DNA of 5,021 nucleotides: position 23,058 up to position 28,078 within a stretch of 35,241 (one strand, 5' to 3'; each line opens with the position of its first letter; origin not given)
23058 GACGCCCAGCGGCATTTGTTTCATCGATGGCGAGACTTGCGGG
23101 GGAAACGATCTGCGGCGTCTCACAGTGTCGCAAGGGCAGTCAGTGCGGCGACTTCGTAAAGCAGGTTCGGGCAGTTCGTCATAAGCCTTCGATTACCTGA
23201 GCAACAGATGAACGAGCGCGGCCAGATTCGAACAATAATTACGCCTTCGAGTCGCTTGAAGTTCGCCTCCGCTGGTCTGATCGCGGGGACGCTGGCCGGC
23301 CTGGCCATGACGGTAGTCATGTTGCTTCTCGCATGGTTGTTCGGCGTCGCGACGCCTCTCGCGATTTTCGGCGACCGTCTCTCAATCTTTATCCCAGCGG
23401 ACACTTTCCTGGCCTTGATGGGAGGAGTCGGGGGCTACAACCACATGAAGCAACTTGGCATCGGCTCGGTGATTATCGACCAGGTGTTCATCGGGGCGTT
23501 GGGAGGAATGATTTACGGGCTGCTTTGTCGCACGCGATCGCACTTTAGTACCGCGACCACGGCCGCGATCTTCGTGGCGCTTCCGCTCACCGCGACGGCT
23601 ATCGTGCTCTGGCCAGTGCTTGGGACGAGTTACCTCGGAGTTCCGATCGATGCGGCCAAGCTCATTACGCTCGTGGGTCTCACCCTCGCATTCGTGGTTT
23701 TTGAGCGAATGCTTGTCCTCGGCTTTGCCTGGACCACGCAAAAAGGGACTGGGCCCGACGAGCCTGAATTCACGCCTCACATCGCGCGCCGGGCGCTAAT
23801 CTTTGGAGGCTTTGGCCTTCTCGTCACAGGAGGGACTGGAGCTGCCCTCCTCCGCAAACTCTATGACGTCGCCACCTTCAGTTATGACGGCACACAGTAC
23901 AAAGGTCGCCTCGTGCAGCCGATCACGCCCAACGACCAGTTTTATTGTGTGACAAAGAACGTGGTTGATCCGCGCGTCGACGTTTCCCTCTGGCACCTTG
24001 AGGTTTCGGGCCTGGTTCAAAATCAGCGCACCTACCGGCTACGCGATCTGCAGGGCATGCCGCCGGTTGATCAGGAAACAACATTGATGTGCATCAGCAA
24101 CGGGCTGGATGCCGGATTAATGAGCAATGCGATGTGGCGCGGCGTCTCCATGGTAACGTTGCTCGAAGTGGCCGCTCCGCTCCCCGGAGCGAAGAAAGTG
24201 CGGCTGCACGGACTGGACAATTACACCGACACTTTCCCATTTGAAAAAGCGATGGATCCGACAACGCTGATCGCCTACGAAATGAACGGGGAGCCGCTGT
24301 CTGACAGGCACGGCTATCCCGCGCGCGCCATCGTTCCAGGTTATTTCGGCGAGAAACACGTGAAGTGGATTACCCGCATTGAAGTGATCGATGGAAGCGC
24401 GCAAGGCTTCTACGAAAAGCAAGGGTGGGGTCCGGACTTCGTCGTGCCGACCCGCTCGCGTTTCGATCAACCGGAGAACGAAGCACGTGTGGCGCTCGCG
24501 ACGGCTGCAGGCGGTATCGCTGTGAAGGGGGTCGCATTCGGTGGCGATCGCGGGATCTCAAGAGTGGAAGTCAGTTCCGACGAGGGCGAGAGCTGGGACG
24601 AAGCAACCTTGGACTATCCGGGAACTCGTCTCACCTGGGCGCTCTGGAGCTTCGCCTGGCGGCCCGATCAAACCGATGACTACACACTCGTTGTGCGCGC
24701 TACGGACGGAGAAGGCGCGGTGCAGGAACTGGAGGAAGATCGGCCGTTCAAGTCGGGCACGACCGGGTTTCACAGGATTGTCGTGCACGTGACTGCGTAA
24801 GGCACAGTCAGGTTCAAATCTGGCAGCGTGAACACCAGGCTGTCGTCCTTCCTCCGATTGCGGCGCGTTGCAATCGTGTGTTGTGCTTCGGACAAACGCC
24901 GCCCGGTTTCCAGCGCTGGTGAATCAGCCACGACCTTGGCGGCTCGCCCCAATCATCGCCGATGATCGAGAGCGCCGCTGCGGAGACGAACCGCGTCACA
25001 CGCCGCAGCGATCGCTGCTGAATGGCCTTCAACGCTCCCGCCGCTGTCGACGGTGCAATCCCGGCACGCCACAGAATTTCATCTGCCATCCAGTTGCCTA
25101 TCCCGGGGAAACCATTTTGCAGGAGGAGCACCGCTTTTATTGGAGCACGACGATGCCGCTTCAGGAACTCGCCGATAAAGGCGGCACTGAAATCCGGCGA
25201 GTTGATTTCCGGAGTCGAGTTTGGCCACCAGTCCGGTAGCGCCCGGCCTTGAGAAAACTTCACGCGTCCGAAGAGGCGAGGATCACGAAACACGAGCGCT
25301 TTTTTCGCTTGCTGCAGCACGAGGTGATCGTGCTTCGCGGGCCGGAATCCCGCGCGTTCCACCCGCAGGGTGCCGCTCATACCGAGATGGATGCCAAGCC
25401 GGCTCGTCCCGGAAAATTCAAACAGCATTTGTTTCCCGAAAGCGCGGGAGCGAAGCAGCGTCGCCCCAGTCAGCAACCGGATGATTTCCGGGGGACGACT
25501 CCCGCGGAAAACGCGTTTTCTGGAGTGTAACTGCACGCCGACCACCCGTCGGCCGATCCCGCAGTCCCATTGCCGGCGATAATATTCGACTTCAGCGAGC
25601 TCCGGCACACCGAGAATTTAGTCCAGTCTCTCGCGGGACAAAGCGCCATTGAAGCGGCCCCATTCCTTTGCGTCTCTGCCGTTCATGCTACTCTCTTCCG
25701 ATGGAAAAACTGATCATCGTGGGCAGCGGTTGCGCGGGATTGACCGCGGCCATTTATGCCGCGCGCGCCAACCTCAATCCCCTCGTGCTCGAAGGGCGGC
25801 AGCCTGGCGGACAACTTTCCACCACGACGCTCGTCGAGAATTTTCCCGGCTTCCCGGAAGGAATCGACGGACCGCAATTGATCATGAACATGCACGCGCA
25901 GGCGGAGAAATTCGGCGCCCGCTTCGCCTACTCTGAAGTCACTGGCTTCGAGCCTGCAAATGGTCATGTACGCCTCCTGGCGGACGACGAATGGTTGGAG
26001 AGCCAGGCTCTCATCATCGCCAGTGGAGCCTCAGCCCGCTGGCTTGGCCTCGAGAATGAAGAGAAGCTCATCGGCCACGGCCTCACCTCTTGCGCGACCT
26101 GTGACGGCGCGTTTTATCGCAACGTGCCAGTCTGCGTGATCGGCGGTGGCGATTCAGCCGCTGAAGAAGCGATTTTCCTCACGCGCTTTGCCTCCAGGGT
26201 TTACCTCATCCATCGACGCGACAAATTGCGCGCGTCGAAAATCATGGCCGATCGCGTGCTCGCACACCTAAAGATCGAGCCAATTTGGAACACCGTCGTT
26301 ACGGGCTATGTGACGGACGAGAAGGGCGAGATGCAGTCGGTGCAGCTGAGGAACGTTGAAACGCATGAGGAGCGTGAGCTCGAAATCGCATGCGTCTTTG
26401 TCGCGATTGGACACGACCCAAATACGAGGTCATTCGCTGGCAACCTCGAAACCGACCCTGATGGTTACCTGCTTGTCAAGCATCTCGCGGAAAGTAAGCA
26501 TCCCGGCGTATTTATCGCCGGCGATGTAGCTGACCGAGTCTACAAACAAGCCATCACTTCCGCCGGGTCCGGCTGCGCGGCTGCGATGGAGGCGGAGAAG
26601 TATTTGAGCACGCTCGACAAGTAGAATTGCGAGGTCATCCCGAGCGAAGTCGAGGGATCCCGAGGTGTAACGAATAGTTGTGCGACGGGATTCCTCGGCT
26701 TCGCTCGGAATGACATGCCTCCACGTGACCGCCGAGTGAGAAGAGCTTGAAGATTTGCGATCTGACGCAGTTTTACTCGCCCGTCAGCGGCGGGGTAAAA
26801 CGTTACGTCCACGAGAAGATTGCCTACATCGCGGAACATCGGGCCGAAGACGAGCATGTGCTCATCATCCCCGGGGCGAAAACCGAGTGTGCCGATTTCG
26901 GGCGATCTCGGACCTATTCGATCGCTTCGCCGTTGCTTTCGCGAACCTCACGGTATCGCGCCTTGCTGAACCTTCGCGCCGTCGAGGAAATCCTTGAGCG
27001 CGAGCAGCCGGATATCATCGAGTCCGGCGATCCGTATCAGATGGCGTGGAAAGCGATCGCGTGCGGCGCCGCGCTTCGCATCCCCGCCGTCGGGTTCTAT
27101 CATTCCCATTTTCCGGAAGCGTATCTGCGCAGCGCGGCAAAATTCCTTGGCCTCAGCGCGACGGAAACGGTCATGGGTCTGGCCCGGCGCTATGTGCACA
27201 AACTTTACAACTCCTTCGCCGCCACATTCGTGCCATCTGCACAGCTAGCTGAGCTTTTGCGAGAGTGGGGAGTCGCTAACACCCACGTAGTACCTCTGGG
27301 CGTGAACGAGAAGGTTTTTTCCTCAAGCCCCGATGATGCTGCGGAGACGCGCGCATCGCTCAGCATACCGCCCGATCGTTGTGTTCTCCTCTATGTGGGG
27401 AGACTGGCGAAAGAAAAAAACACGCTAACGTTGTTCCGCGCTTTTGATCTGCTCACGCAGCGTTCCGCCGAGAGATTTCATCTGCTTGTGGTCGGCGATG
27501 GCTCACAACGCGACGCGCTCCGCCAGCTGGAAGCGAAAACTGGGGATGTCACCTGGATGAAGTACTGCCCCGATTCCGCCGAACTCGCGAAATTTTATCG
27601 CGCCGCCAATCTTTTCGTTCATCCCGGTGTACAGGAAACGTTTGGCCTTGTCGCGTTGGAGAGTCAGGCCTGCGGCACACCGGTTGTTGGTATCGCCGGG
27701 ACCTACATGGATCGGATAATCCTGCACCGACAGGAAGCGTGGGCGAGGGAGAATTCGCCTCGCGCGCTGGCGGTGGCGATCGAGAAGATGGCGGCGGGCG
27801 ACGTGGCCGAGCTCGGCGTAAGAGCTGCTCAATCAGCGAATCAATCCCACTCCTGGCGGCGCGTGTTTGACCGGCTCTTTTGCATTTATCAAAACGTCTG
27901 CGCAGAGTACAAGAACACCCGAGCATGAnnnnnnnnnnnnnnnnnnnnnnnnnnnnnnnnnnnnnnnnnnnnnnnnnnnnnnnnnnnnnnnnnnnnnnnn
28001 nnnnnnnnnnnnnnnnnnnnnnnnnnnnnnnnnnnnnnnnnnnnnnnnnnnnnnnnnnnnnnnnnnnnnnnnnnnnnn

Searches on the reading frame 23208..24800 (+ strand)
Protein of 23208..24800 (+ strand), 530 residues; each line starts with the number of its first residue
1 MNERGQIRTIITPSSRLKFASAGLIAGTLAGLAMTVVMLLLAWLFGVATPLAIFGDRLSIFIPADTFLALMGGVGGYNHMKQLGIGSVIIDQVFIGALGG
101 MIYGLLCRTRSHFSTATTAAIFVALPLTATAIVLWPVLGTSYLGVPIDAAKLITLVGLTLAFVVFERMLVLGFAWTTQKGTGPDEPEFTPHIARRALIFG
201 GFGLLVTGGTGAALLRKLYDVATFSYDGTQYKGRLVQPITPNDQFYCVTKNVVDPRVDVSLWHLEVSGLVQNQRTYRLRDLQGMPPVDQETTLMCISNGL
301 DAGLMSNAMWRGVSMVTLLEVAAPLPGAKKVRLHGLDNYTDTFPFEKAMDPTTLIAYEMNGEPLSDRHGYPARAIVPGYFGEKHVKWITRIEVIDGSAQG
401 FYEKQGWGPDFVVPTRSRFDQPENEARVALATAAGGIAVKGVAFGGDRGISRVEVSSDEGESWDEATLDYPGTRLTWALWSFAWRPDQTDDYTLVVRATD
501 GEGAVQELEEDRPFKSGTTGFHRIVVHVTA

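Call 10: search_protein_families(library=pfam, proteins=[window:23208-24800:+], max_evalue=0.001)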
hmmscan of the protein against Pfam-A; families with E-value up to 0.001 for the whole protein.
window:23208-24800:+ (530 aa): 2 families
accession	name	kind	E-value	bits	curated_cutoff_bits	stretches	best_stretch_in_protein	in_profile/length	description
PF00174.25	Oxidored_molyb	-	5.8e-43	146.8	24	1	255-402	5-169/169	Oxidoreductase molybdopterin binding domain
PF03404.22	Mo-co_dimer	-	1.4e-11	45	22.7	1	415-527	9-136/138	Mo-co oxidoreductase dimerisation domain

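Call 37: search_protein_families(library=ncbifam, proteins=[window:23208-24800:+], max_evalue=0.00001)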
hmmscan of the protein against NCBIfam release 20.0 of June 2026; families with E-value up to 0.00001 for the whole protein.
window:23208-24800:+ (530 aa): 4 families
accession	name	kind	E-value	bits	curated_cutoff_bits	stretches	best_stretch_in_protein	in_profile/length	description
NF052245.1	SorA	equivalog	8.6e-42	143.3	600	2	238-406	69-258/396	SorA family sulfite dehydrogenase catalytic subunit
TIGR04555.1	sulfite_DH_soxC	equivalog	1.3e-38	133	420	1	239-518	87-385/408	sulfite dehydrogenase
NF052247.1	SorT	equivalog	6.1e-27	94.4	570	1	348-510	198-366/387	SorT family sulfite dehydrogenase catalytic subunit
NF003767.0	PRK05363.1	equivalog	2e-12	47.1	207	1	258-403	97-255/320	protein-methionine-sulfoxide reductase catalytic subunit MsrP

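Call 102: search_solved_structures(query=window:23208-24800:+, max_evalue=0.00001, show_alignments=2)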
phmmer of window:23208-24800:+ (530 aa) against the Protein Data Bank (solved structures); distinct sequences matched with E-value up to 0.00001: 21.
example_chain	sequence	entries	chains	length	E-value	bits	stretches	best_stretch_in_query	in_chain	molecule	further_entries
2ca3_A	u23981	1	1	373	8.5e-31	110.3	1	239-510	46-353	SULFITE:CYTOCHROME C OXIDOREDUCTASE SUBUNIT A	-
2ca4_A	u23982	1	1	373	2.1e-30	109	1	239-510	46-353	SULFITE:CYTOCHROME C OXIDOREDUCTASE SUBUNIT A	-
2blf_A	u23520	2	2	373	2.3e-30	108.8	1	239-510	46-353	Sulfite:cytochrome c oxidoreductase subunit A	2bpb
2c9x_A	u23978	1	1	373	2.6e-30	108.7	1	239-510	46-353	SULFITE:CYTOCHROME C OXIDOREDUCTASE SUBUNIT A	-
1ogp_A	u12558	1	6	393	1.5e-23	86.4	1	238-474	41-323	SULFITE OXIDASE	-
5k3x_A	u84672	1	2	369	9.9e-23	83.6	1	352-511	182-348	Putative sulfite oxidase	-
5wa0_A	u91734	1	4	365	1.2e-22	83.4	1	352-511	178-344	Putative sulfite oxidase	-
4pw3_A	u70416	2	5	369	1.3e-22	83.3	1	352-511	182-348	Putative sulfite oxidase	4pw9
2xts_A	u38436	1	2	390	2.6e-20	75.7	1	301-510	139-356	SULFITE DEHYDROGENASE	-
2a9d_A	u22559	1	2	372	4.7e-20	74.8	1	239-507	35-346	Sulfite Oxidase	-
2a9b_A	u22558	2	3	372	4.8e-20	74.8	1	239-507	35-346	Sulfite Oxidase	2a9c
2a99_A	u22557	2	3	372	4.9e-20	74.7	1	239-507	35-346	Sulfite Oxidase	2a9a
3r19_A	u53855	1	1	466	9.4e-20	73.8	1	239-506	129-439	Sulfite oxidase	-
3r18_A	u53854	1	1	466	9.6e-20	73.8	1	239-506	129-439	Sulfite oxidase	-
1sox_A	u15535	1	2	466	1.1e-19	73.6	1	239-506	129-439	SULFITE OXIDASE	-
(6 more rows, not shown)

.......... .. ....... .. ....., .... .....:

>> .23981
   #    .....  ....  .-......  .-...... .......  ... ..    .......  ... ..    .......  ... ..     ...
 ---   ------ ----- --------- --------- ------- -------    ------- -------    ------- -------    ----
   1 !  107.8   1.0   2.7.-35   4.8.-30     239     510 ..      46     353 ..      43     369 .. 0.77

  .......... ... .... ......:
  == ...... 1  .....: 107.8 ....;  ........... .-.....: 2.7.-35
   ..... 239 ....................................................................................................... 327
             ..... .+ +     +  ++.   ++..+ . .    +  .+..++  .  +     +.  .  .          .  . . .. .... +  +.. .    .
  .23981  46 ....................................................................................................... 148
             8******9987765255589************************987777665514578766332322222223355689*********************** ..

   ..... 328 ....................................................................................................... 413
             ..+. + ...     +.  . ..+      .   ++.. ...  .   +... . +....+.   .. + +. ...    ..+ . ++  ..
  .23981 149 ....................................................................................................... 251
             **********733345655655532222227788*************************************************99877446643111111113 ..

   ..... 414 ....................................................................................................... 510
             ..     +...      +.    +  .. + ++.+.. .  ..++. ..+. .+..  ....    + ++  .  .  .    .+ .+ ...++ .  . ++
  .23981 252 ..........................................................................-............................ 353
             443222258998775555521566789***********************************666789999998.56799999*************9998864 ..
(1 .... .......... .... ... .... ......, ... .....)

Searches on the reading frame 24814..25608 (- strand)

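Call 10: search_protein_families(library=pfam, proteins=[window:24814-25608:-], max_evalue=0.001)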
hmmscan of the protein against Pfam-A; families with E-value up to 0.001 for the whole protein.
window:24814-25608:- (264 aa): 2 families
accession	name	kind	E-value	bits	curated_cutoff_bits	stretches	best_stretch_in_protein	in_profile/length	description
PF01149.29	Fapy_DNA_glyco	-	4.9e-24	85.6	25.5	1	1-116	1-117/117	Formamidopyrimidine-DNA glycosylase N-terminal domain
PF06831.19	H2TH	-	4.7e-12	46.2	34.7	1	133-208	3-77/93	Formamidopyrimidine-DNA glycosylase H2TH domain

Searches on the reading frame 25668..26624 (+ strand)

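Call 10: search_protein_families(library=pfam, proteins=[window:25668-26624:+], max_evalue=0.001)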
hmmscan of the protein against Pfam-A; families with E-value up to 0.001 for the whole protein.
window:25668-26624:+ (318 aa): 9 families
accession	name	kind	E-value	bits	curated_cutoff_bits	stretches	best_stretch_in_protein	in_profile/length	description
PF07992.20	Pyr_redox_2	-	8.1e-48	163.8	26.1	1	14-302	2-291/291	Pyridine nucleotide-disulphide oxidoreductase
PF13738.12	Pyr_redox_3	-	5e-19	69.1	30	1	88-285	101-305/305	Pyridine nucleotide-disulphide oxidoreductase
PF00070.33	Pyr_redox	-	2.5e-18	66.8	22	1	155-228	2-80/82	Pyridine nucleotide-disulphide oxidoreductase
PF01266.30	DAO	-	1.7e-09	38.1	27.9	1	15-49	2-38/353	FAD dependent oxidoreductase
PF13450.12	NAD_binding_8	-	1.1e-06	29.2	21.9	1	17-60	1-41/68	NAD(P)-binding Rossmann-like domain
PF12831.13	FAD_oxidored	-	2.4e-06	27.5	27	1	15-57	2-44/416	FAD dependent oxidoreductase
PF00890.30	FAD_binding_2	-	8.7e-06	25.6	20.4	1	15-49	2-37/414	FAD binding domain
PF03486.20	HI0933_like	-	1e-05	25.5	50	0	14-45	2-33/244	HI0933-like protein Rossmann domain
PF01134.28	GIDA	-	1e-05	25.2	22.1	0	15-41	2-28/391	Glucose inhibited division protein A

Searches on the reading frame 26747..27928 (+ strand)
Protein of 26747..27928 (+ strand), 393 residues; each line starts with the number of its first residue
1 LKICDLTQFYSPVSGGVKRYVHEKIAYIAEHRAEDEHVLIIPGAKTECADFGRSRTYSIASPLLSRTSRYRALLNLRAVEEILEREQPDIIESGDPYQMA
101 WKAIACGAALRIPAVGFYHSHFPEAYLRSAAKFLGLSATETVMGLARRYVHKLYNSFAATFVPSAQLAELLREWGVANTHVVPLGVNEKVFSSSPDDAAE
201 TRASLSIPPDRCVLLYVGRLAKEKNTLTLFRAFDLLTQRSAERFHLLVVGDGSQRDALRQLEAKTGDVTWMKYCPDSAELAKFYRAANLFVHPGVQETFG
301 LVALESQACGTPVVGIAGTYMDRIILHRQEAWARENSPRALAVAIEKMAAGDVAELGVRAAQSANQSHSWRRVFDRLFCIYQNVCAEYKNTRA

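Call 10: search_protein_families(library=pfam, proteins=[window:26747-27928:+], max_evalue=0.001)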
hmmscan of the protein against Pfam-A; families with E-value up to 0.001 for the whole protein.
window:26747-27928:+ (393 aa): 5 families
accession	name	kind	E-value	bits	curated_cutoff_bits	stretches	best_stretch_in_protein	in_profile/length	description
PF00534.26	Glycos_transf_1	-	1.1e-27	97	26.4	1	199-351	3-158/172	Glycosyl transferases group 1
PF13692.12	Glyco_trans_1_4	-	9.2e-26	91.2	27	1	212-348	2-139/142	Glycosyl transferases group 1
PF13439.12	Glyco_transf_4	-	3e-19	70.1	28.5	1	15-188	2-168/170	Glycosyltransferase Family 4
PF13579.12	Glyco_trans_4_4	-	3e-15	57.4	29.7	1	15-185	1-158/158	Glycosyl transferase 4-like domain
PF20706.3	GT4-conflict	-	3e-13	50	26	1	206-314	193-309/385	Family 4 Glycosyltransferase in conflict systems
